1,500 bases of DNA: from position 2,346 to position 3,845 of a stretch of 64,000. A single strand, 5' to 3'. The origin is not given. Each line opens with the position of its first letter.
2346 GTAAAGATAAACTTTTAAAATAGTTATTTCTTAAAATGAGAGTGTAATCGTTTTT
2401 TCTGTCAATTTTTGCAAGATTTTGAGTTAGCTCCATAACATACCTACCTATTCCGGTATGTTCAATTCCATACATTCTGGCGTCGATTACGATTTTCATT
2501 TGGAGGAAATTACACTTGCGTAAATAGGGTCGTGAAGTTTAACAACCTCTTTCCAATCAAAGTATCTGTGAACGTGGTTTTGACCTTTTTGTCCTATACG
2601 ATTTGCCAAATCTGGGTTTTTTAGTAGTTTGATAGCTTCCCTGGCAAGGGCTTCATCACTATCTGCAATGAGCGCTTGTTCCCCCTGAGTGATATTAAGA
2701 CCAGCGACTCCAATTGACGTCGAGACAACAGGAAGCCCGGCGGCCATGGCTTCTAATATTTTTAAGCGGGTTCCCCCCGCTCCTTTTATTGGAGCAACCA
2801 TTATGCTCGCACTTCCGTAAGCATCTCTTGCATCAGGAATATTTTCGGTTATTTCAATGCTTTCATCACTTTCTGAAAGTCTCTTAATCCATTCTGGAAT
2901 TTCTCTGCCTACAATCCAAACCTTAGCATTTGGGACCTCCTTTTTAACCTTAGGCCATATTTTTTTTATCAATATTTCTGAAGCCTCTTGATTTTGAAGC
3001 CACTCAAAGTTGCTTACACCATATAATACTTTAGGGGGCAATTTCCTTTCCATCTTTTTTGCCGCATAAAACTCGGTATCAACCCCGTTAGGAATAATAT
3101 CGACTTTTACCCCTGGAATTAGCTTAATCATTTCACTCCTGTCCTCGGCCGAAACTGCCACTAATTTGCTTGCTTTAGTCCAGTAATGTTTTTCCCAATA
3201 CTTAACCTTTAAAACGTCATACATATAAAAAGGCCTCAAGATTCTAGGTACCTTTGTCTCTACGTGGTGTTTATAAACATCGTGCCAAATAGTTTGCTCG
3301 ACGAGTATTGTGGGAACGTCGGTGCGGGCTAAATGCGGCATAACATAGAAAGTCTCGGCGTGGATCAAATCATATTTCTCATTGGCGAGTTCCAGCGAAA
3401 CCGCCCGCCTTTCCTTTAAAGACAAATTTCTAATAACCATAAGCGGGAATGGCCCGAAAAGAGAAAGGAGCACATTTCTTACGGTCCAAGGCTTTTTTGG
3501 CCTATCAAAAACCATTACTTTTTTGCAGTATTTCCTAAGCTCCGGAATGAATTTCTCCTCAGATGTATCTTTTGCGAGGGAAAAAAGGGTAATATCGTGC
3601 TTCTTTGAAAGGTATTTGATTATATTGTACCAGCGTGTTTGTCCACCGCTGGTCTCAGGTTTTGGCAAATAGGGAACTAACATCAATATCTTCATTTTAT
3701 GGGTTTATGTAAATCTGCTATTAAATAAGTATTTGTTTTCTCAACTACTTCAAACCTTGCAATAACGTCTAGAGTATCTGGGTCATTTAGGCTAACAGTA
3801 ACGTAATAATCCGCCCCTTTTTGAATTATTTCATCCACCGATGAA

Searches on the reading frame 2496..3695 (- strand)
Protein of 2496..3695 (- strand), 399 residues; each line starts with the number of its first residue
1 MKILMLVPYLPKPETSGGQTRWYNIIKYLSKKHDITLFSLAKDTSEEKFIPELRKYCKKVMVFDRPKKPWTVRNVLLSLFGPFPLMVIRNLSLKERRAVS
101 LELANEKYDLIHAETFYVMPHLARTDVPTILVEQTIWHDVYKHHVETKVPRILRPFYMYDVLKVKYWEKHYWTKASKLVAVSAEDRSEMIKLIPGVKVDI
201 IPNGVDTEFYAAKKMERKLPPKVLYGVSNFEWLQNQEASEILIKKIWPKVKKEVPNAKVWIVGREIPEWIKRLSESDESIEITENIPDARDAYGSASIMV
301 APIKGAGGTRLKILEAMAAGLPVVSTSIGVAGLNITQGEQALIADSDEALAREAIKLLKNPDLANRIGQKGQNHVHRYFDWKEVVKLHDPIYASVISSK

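Call 13: find_encoding_contigs(protein=window:2496-3695:-, flank=4000, max_places=1)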
Protein window:2496-3695:- (399 aa): 23 contigs read that carry it; 1 place shown.
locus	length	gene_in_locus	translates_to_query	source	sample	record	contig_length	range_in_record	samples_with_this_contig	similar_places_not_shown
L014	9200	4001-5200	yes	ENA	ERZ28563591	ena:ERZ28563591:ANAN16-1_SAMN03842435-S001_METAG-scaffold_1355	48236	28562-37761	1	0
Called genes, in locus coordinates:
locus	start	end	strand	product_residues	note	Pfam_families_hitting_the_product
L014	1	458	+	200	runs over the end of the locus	PF25087:GMPPB_C (faint), PF00132:Hexapep, PF14602:Hexapep_2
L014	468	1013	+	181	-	-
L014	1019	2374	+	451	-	PF04932:Wzy_C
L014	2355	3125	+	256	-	PF02366:PMT, PF13231:PMT_2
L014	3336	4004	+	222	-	-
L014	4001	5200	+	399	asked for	PF13439:Glyco_transf_4, PF13579:Glyco_trans_4_4 (weak), PF00534:Glycos_transf_1, PF13692:Glyco_trans_1_4, PF13524:Glyco_trans_1_2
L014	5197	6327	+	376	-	PF13439:Glyco_transf_4, PF00534:Glycos_transf_1, PF20706:GT4-conflict (weak), PF13692:Glyco_trans_1_4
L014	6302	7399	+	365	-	PF13439:Glyco_transf_4 (weak), PF00534:Glycos_transf_1, PF13692:Glyco_trans_1_4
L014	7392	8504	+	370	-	PF00483:NTP_transferase, PF12804:NTP_transf_3 (weak), PF22640:ManC_GMP_beta-helix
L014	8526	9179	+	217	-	PF02397:Bac_transf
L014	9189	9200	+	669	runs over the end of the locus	PF13196:DUF4012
